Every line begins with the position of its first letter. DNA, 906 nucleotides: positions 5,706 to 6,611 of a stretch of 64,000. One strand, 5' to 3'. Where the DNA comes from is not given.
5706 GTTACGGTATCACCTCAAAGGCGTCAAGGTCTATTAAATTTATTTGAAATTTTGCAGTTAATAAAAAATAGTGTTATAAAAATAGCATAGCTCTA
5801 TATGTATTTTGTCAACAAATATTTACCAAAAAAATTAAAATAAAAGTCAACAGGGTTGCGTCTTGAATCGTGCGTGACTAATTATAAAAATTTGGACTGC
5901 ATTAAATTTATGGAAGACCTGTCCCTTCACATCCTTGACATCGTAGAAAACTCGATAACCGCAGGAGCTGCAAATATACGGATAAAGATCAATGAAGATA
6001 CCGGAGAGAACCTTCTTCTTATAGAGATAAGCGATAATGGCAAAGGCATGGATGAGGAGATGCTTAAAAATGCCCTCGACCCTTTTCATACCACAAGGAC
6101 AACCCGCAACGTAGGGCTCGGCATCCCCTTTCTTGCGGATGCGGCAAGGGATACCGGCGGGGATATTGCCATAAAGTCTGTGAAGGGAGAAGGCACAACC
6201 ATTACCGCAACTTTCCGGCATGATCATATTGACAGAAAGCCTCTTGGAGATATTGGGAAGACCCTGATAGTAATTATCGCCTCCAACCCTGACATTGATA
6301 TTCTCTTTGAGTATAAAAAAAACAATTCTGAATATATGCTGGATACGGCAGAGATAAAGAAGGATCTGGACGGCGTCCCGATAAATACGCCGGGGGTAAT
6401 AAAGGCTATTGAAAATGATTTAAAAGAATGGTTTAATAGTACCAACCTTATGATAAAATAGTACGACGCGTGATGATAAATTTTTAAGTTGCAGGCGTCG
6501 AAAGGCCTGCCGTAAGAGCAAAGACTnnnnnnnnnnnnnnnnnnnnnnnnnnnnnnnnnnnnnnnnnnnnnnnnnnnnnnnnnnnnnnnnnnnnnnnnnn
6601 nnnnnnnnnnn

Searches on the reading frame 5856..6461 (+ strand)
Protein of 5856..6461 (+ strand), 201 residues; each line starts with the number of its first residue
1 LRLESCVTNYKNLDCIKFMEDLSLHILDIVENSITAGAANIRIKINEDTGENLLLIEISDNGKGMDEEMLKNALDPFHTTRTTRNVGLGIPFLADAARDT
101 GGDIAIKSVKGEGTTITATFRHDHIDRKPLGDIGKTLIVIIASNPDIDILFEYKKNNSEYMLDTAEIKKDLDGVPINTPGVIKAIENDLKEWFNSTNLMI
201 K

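Call 4: search_protein_families(library=pfam, proteins=[window:5856-6461:+], max_evalue=0.01)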
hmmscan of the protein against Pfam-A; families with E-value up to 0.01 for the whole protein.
window:5856-6461:+ (201 aa): 2 families
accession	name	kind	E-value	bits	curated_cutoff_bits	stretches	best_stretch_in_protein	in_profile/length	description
PF02518.31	HATPase_c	-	5.6e-16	59.4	26.4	1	25-122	9-109/111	Histidine kinase-, DNA gyrase B-, and HSP90-like ATPase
PF13589.12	HATPase_c_3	-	9.7e-12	45.5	25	1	26-127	7-110/137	Histidine kinase-, DNA gyrase B-, and HSP90-like ATPase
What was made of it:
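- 5856..6461 (+): HATPase_c-only protein, a histidine-kinase-type ATPase domain without a DHp domain. The likely start is the internal ATG at 5913. PF02518 E 5.6e-16 (call 4).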

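Call 5: search_protein_families(library=ncbifam, proteins=[window:5856-6461:+], max_evalue=0.001)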
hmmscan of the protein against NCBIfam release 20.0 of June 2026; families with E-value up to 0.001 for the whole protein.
window:5856-6461:+ (201 aa): 51 families (the best 25 are shown)
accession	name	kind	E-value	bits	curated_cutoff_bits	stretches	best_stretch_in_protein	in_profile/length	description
NF008468.0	PRK11360.1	equivalog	3.4e-15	55.4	646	1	25-124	510-610/616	two-component system sensor histidine kinase AtoS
TIGR02916.1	PEP_his_kin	equivalog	3.7e-13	48.9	300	1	20-118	578-676/679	XrtA/PEP-CTERM system histidine kinase PrsK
NF010411.0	PRK13837.1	equivalog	8.5e-12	43.9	647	1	52-118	606-671/828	two-component system VirA-like sensor kinase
NF010076.0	PRK13557.1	subfamily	2.6e-11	42.7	631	1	52-123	323-395/540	histidine kinase famiy protein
NF040750.1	tetrathio_HK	equivalog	1.2e-10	40.5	750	1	27-111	462-543/555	tetrathionate respiration histidine kinase TtrS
NF053867.1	SprKinKinDBac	equivalog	2.7e-10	39.3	775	1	22-120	398-495/500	sporulation kinase KinD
TIGR00585.2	mutl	equivalog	4.5e-10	39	180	1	29-80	28-76/555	DNA mismatch repair endonuclease MutL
NF007688.0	PRK10364.1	equivalog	1.9e-09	36.8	479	1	24-119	354-448/460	two-component system sensor histidine kinase ZraS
NF052574.1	HisKinEspCMyxo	equivalog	3e-09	35.6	1200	1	38-117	553-632/785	serine histidine kinase EspC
NF046020.1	HisKinCckABruc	equivalog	9.9e-09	33.6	1000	1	43-117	627-702/868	cell cycle histidine kinase CckA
NF038348.1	T2SS_HK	subfamily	2.5e-08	32.8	450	1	33-119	483-570/574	histidine kinase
NF046026.1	HisKinCckACaul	equivalog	3.9e-08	31.9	1000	1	47-116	456-526/678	cell cycle histidine kinase CckA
NF047497.1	HK_LIC_12097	equivalog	4.2e-08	32.3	500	1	27-112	270-357/367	LIC_12097 family sensor histidine kinase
NF011874.0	PRK15347.1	equivalog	7.8e-08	30.8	852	1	43-117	534-609/921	two component system sensor kinase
NF041947.1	LuxQ_Vibrio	equivalog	8.4e-08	30.6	1200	1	35-121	604-695/843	quorum-sensing autoinducer 2 sensor kinase/phosphatase LuxQ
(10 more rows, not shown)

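Call 50: search_solved_structures(query=window:5856-6461:+, max_evalue=0.01)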
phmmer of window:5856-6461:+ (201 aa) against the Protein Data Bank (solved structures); distinct sequences matched with E-value up to 0.01: 21.
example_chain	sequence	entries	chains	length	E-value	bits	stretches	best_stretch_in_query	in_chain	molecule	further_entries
3sl2_A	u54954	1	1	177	2.9e-08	36.8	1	15-122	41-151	Sensor histidine kinase yycG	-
3d36_A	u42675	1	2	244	4.4e-07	33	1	24-117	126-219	Sporulation kinase B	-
9p6i_A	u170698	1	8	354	5.9e-06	29.3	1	46-118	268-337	histidine kinase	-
1ea6_A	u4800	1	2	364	7e-06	29.1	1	21-81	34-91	PMS1 PROTEIN HOMOLOG 2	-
1h7s_A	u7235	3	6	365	7e-06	29.1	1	21-81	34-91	PMS1 PROTEIN HOMOLOG 2 | MISMATCH REPAIR ENDONUCLEASE PMS2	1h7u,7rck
9s89_A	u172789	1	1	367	7.1e-06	29.1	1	21-81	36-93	Mismatch repair endonuclease PMS2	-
7rcb_A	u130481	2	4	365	7.1e-06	29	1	21-81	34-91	Mismatch repair endonuclease PMS2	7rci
6mfq_A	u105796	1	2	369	7.1e-06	29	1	21-81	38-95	Mismatch repair endonuclease PMS2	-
9jfj_A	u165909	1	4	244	1.7e-05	27.8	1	26-120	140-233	Sensor histidine kinase ZraS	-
3a0t_A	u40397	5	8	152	0.00015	24.7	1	25-101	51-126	Sensor protein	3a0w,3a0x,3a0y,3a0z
6paj_A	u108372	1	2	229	0.00031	23.7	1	28-116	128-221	Sensor protein SrrB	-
3a0r_A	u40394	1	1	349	0.00061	22.7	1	26-100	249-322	Sensor protein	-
5idm_A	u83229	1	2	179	0.0011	21.9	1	53-115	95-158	Cell cycle histidine kinase CckA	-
4gcz_A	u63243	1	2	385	0.0016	21.4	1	28-116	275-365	Blue-light photoreceptor, Sensor protein fixL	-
4i5s_A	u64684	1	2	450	0.0016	21.4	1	24-123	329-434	Putative histidine kinase CovS; VicK-like protein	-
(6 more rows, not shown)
